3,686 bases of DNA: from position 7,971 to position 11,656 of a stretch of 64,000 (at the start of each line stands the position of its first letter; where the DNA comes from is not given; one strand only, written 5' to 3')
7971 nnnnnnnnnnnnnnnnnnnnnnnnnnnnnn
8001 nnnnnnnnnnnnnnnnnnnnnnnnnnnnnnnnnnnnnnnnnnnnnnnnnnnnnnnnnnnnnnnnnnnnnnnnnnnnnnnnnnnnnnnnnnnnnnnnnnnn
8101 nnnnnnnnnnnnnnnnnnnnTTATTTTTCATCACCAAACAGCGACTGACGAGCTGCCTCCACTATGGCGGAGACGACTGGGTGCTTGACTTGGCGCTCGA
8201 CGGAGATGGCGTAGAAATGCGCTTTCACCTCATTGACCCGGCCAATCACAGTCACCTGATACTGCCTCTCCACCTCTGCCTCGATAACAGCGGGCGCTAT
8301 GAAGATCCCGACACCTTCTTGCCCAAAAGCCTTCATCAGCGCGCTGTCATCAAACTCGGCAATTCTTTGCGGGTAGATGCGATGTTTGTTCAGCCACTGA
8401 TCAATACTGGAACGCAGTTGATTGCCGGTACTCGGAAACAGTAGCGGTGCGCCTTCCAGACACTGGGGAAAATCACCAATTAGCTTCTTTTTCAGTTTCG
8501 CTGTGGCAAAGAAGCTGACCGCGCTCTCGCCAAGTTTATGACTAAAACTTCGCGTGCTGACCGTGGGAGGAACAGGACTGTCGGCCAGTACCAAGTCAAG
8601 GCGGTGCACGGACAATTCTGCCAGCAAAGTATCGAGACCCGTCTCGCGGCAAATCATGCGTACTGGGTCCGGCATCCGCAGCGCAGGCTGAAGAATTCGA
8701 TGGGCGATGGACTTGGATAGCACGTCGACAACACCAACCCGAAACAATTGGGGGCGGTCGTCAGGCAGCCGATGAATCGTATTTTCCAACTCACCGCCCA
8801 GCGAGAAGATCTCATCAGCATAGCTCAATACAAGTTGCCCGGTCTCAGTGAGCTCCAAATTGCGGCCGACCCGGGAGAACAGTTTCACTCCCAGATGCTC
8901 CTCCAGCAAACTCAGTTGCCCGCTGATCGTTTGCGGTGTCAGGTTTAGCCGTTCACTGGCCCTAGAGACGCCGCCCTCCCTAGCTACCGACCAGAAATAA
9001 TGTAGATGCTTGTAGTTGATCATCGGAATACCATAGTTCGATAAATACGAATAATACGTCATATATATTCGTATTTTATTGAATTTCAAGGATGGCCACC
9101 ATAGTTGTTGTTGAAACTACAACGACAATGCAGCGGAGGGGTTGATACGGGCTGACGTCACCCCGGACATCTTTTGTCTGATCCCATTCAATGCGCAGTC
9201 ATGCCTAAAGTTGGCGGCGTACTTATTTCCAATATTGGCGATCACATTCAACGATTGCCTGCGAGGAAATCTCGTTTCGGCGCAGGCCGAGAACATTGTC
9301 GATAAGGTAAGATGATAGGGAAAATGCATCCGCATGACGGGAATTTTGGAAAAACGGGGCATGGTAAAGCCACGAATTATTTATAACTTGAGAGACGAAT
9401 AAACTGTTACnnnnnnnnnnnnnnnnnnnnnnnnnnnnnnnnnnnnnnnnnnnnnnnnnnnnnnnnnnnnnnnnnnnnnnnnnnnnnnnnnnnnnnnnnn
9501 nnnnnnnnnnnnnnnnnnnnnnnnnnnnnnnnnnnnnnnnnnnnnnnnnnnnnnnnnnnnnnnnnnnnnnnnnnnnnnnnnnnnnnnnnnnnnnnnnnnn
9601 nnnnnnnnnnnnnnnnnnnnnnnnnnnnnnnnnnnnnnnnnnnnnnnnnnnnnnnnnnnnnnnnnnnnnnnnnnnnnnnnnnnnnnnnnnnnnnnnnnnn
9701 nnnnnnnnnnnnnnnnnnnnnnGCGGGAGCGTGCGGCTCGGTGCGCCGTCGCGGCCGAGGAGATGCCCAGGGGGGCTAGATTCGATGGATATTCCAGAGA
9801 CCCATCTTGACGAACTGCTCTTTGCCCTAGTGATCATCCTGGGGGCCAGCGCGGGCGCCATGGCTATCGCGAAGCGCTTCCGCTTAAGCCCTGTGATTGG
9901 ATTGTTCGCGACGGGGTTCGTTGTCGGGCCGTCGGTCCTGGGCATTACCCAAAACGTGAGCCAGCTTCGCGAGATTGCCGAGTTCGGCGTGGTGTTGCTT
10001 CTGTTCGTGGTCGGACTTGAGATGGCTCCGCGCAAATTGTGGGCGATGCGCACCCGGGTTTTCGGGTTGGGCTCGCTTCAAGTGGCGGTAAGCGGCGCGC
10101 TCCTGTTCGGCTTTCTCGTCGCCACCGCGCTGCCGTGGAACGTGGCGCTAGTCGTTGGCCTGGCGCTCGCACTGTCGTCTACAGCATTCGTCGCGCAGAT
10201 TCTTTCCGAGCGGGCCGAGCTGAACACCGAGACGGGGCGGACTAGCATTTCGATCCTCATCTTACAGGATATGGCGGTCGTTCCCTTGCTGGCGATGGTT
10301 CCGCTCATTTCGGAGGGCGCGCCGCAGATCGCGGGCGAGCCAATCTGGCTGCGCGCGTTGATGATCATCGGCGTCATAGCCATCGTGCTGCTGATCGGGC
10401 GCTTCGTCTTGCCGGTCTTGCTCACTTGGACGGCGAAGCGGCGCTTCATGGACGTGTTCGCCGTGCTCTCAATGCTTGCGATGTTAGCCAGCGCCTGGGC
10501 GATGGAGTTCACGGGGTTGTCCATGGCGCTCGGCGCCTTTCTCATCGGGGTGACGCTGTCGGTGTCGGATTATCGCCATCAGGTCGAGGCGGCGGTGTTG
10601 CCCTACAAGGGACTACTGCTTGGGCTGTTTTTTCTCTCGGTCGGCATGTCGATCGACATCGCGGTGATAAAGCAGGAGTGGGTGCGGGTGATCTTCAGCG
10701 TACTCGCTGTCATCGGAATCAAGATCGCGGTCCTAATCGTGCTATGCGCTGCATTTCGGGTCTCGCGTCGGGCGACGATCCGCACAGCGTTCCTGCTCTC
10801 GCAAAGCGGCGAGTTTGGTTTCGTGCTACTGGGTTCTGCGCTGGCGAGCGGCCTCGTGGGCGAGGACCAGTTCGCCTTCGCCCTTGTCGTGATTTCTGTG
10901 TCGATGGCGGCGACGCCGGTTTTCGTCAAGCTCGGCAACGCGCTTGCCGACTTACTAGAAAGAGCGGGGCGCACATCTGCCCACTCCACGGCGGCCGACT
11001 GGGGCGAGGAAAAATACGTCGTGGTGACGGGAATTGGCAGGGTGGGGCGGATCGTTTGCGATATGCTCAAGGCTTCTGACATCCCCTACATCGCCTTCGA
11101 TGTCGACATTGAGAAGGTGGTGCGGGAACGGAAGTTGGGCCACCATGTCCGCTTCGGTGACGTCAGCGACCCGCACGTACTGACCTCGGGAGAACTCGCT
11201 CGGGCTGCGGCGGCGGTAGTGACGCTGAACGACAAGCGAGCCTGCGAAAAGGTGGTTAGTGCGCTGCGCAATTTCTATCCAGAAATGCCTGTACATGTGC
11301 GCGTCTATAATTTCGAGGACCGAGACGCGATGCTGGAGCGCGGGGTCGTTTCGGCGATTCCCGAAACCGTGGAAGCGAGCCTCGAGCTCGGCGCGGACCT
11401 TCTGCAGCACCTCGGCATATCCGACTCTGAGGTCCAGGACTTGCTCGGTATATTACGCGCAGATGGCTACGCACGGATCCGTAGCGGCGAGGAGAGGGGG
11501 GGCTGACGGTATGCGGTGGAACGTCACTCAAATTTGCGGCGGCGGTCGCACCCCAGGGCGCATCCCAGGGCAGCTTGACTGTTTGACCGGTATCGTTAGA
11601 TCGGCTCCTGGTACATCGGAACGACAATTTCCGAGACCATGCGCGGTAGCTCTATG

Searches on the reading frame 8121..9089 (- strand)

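Call 5: search_protein_families(library=pfam, proteins=[window:8121-9089:-], max_evalue=1)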
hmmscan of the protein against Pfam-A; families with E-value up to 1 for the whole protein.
window:8121-9089:- (322 aa): 5 families
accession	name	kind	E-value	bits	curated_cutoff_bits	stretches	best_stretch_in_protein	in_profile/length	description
PF00126.33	HTH_1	-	5.6e-20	71.5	26.6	1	27-85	2-60/60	Bacterial regulatory helix-turn-helix protein, lysR family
PF03466.25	LysR_substrate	-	1.5e-14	54.3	28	1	116-316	8-207/209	LysR substrate binding domain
PF13556.12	HTH_30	-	0.062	13.5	27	1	38-70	12-44/59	PucR C-terminal helix-turn-helix domain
PF25213.1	HVO_A0261_N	-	0.078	13.3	35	0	46-93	32-76/86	HVO_A0261 N-terminal domain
PF17212.9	Tube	-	0.21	12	22.3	1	45-116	51-122/169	Tail tubular protein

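Call 6: search_protein_families(library=ncbifam, proteins=[window:8121-9089:-], max_evalue=1)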
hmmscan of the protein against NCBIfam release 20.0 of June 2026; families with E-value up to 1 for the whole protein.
window:8121-9089:- (322 aa): 54 families (the best 25 are shown)
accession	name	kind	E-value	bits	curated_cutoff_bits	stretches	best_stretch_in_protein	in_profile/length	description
NF008284.0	PRK11062.1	equivalog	2.6e-82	276.3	219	1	23-319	3-295/299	transcriptional activator NhaR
TIGR02424.1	TF_pcaQ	equivalog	1.4e-22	80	303.8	1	24-274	3-255/300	pca operon transcription factor PcaQ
NF047520.1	trans_act_CidR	equivalog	3.7e-20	72.3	415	1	25-282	2-256/292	cidABC operon transcriptional activator CidR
NF008722.0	PRK11716.1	equivalog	1.4e-19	70.2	246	1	25-314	2-291/293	HTH-type transcriptional activator IlvY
NF040786.1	LysR_Sec_metab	equivalog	3.4e-19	69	250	1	24-312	1-293/298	selenium metabolism-associated LysR family transcriptional regulator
TIGR03339.1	phn_lysR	subfamily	1.1e-18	67.5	341.1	1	29-312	2-278/279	aminoethylphosphonate catabolism associated LysR family transcriptional regulator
NF008352.0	PRK11139.1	subfamily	5.6e-18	65.1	288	2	28-109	10-88/305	transcriptional regulator GcvA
NF008416.0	PRK11242.1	equivalog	6.7e-18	65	277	1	27-251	4-228/300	transcriptional regulator CynR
NF047354.1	trans_reg_GltC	equivalog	2.4e-17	63.4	300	1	26-193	3-169/290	glutamate biosynthesis transcriptional regulator GltC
NF053705.1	TransRegGltCGpos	equivalog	4.8e-17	62.1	350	1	26-267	3-243/300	glutamate biosynthesis transcriptional regulator GltC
NF047711.1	PutUtilRegPtrR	equivalog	6.7e-17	61.5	400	1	26-283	3-252/283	putrescine utilization regulator PtrR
NF045775.1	acetoin_reg_AlsR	exception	1.1e-15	57.9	430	1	26-313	3-288/290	acetoin biosynthesis transcriptional regulator AlsR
NF007439.0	PRK09986.1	equivalog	2.7e-13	49.9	290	1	24-312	7-293/296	LysR family transcriptional regulator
NF007491.0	PRK10086.1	equivalog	3.9e-13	48.9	316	1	24-91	17-84/313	DNA-binding transcriptional regulator DsdC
NF007501.0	PRK10094.1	equivalog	4.6e-13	49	372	1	23-104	1-82/308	HTH-type transcriptional activator AllS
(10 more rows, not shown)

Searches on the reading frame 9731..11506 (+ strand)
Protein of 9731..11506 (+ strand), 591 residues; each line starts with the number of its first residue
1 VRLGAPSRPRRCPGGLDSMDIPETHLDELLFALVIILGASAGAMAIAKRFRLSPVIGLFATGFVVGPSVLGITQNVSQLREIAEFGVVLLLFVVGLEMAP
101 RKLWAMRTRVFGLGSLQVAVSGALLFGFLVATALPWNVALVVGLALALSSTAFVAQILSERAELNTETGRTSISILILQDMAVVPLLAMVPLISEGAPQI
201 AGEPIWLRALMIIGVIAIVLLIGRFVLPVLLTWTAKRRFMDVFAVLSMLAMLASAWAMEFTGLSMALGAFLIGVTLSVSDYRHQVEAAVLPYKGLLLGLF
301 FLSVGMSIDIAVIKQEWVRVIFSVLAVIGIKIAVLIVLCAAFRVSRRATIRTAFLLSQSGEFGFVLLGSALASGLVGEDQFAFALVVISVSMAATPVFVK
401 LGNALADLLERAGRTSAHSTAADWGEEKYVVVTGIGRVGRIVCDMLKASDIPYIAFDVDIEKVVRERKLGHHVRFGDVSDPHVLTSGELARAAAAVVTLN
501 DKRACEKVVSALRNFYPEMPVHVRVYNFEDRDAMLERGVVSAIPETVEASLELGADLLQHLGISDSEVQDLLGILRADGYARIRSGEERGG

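Call 5: search_protein_families(library=pfam, proteins=[window:9731-11506:+], max_evalue=1)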
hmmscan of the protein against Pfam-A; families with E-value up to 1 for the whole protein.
window:9731-11506:+ (591 aa): 3 families
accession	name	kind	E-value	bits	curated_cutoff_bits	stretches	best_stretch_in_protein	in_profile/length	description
PF00999.27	Na_H_Exchanger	-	1.9e-56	192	26.2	1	41-398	6-373/375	Sodium/hydrogen exchanger, transmembrane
PF02254.24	TrkA_N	-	3.5e-15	56.8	23.8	1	430-541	1-112/116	TrkA-N domain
PF02826.25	2-Hacid_dh_C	-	0.044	13.6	25.1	1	420-468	29-77/178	D-isomer specific 2-hydroxyacid dehydrogenase, NAD binding domain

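Call 6: search_protein_families(library=ncbifam, proteins=[window:9731-11506:+], max_evalue=1)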
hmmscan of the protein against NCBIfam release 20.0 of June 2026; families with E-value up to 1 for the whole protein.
window:9731-11506:+ (591 aa): 7 families
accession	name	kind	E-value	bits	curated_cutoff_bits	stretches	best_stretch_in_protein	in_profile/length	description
NF002924.0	PRK03562.1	equivalog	6.1e-128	427.9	752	1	28-571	5-546/623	glutathione-regulated potassium-efflux system protein KefC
NF002973.0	PRK03659.1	equivalog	8.2e-120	401.1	804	1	27-564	4-537/602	glutathione-regulated potassium-efflux system protein KefB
TIGR00932.1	2a37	subfamily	1e-67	228.6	238.3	1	43-309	7-275/275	monovalent cation:proton antiporter-2 (CPA2) family protein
NF007950.1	PRK10669.1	equivalog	3.4e-50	171.4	700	1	45-541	23-531/547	YbaL family putative K(+) efflux transporter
NF045626.1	FeTrans_MagA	equivalog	1.8e-35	122.6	700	1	25-398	4-373/386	iron transporter MagA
NF010824.0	PRK14228.1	equivalog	1.3e-06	28.5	99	1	107-160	32-85/122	fluoride efflux transporter CrcB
NF007039.0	PRK09496.3-2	equivalog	0.026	13.3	293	1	430-498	3-73/446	Trk system potassium transporter TrkA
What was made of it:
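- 9785..11506 (+): KefB/KefC-like CPA2 cation:proton antiporter gene (Na_H_Exchanger + TrkA_N), the right-hand neighbour. Pfam and NCBIfam (calls 5, 6).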

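Call 14: find_encoding_contigs(protein=window:9785-11506:+, flank=10000, max_places=6)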
Protein window:9785-11506:+ (573 aa): 6 contigs read that carry it; 6 places shown.
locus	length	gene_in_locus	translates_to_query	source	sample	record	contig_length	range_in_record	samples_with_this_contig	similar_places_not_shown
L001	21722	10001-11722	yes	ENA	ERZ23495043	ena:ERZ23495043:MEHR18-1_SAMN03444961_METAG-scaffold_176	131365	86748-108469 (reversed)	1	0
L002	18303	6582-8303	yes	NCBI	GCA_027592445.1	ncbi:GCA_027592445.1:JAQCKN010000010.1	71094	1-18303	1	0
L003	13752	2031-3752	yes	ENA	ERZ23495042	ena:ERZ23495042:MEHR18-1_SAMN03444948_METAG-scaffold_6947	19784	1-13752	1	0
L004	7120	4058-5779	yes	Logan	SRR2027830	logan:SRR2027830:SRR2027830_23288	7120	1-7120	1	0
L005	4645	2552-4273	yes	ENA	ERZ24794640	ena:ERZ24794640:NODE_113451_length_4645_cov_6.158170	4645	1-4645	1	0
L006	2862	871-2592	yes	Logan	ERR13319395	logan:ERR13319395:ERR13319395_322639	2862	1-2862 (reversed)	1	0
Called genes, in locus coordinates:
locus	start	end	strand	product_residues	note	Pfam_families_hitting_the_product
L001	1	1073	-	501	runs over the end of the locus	PF02332:Phenol_Hydrox, PF04945:YHS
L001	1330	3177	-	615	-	PF02538:Hydantoinase_B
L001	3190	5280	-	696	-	PF05378:Hydant_A_N, PF01968:Hydantoinase_A, PF19278:Hydant_A_C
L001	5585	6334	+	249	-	PF00106:adh_short, PF08659:KR, PF13561:adh_short_C2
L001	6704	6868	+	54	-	-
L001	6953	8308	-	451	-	PF06965:Na_H_antiport_1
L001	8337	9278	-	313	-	PF00126:HTH_1, PF03466:LysR_substrate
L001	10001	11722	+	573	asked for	PF00999:Na_H_Exchanger, PF02254:TrkA_N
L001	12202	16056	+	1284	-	PF05378:Hydant_A_N, PF01968:Hydantoinase_A, PF19278:Hydant_A_C, PF02538:Hydantoinase_B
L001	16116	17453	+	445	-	PF00202:Aminotran_3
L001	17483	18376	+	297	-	PF05853:BKACE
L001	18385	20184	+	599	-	PF02538:Hydantoinase_B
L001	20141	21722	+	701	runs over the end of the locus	PF05378:Hydant_A_N, PF01968:Hydantoinase_A, PF19278:Hydant_A_C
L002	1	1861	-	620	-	PF05378:Hydant_A_N, PF01968:Hydantoinase_A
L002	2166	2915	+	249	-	PF00106:adh_short, PF08659:KR, PF13561:adh_short_C2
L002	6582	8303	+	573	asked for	PF00999:Na_H_Exchanger, PF02254:TrkA_N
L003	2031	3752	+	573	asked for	PF00999:Na_H_Exchanger, PF02254:TrkA_N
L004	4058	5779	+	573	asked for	PF00999:Na_H_Exchanger, PF02254:TrkA_N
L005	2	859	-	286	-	?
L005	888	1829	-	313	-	PF00126:HTH_1, PF03466:LysR_substrate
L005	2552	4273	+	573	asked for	PF00999:Na_H_Exchanger, PF02254:TrkA_N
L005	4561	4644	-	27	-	?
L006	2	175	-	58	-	?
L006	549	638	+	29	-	-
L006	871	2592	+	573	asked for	PF00999:Na_H_Exchanger, PF02254:TrkA_N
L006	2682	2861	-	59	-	?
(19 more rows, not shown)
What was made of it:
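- Gene callers skip it on L001-L005 (call 14). They come from different assemblers and samples: two SPIRE/ENA assemblies, an NCBI MAG, Logan SRR2027830, Logan ERR13319395 and ERZ24794640 (call 14).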

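Call 26: find_related_loci(query=window:9785-11506:+, collection=metagenome_contigs, flank=6000)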
Query window:9785-11506:+ (573 aa) in metagenome_contigs; peptide patterns used: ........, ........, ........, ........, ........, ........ (x = any residue, [..] = any of these).
58 stretches matched a pattern, but none encodes a relative of the query by tblastn (E <= 1e-3).
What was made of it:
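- Tried and rejected: The JGI metagenome scan with the single CPA2 protein found nothing (call 26).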

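Call 27: find_homologous_proteins(query=window:9785-11506:+, max_evalue=1e-30)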
Query window:9785-11506:+ (573 aa): 7405 proteins with E <= 1e-30 among 8000 candidates; the best 120 are listed.
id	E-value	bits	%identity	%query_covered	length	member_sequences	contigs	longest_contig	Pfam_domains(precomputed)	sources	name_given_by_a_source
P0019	0.0e+0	1200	100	100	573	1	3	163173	PF00999.27,PF02254.25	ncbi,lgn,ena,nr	ncbi:MAG: cation:proton antiporter [Proteobacteria bacterium]|nr:cation:proton antiporter [Pseudomon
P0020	0.0e+0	1033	85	100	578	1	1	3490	PF00999.27,PF02254.25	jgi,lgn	jgi:glutathione-regulated potassium-efflux system protein KefB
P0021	2.9e-288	975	81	100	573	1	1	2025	PF00999.27,PF02254.25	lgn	-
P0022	1.4e-161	557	49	98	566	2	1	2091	PF00999.27,PF02254.25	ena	-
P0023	2.3e-161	556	48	98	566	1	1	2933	PF00999.27,PF02254.25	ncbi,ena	-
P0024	1.9e-160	553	49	98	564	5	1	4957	PF00999.27,PF02254.25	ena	-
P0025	3.1e-160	553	50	98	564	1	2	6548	PF00999.27,PF02254.25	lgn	-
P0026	4.8e-160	552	49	94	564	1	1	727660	PF00999.27,PF02254.25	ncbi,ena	-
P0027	8.2e-160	551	49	98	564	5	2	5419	PF00999.27,PF02254.25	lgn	-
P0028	8.8e-160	551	48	99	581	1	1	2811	PF00999.27,PF02254.25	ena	-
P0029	1.8e-159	550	49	98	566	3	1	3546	PF00999.27,PF02254.25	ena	-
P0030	2.8e-159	550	48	98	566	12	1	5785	PF00999.27,PF02254.25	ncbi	-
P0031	3.0e-158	546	49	98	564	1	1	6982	PF00999.27,PF02254.25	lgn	-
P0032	3.4e-158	546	48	99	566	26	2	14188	PF00999.27,PF02254.25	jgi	-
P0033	3.7e-158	546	48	98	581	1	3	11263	PF00999.27,PF02254.25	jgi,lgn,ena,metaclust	metaclust:\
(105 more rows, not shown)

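Call 28: find_encoding_contigs(protein=P0020, flank=10000, max_places=4)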
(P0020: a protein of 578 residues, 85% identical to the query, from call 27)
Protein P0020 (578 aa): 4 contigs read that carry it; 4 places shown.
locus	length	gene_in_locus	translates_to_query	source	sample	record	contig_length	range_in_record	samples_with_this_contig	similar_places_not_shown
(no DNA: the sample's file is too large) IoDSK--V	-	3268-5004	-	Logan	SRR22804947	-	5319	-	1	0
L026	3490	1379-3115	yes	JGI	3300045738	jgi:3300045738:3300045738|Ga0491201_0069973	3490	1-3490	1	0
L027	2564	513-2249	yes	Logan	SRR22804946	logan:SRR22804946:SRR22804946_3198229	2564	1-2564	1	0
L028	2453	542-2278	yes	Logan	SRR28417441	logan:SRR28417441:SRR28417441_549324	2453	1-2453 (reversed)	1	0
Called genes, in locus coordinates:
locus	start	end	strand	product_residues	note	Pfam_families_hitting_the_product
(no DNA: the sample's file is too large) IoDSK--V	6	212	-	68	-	-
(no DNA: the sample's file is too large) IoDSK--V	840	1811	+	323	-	PF01145:Band_7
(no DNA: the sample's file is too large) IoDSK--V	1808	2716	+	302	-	PF01145:Band_7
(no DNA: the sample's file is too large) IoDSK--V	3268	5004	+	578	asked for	PF00999:Na_H_Exchanger, PF02254:TrkA_N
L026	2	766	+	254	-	?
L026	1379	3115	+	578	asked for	PF00999:Na_H_Exchanger, PF02254:TrkA_N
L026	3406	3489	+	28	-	?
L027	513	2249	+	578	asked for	PF00999:Na_H_Exchanger, PF02254:TrkA_N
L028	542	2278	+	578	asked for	PF00999:Na_H_Exchanger, PF02254:TrkA_N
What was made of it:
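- The contig from SRR22804947 carries Band_7 (323 aa), Band_7 (302 aa), then the CPA2 gene (P0020, 85% identical) (call 28). DNA of the sister hflK copy and its left flank could not be fetched (call 28).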

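Call 29: find_encoding_contigs(protein=P0021, flank=10000, max_places=4)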
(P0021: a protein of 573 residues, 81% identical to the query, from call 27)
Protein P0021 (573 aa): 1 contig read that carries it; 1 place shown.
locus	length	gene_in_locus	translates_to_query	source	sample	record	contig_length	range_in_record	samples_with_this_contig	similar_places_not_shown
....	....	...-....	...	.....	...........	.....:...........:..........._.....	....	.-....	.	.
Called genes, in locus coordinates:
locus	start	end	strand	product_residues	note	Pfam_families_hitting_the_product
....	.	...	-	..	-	?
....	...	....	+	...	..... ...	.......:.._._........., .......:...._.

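Call 42: find_related_loci(query=A6, collection=metagenome_contigs, flank=6000)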
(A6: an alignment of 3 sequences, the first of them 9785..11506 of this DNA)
Query A6 (573 aa) in metagenome_contigs; peptide patterns used: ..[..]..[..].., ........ (x = any residue, [..] = any of these).
551 stretches matched a pattern; 1 encode a relative of the query (tblastn E <= 1e-3); 1 distinct loci.
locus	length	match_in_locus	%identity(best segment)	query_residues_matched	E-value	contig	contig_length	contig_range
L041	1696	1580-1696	87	1-39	9e-10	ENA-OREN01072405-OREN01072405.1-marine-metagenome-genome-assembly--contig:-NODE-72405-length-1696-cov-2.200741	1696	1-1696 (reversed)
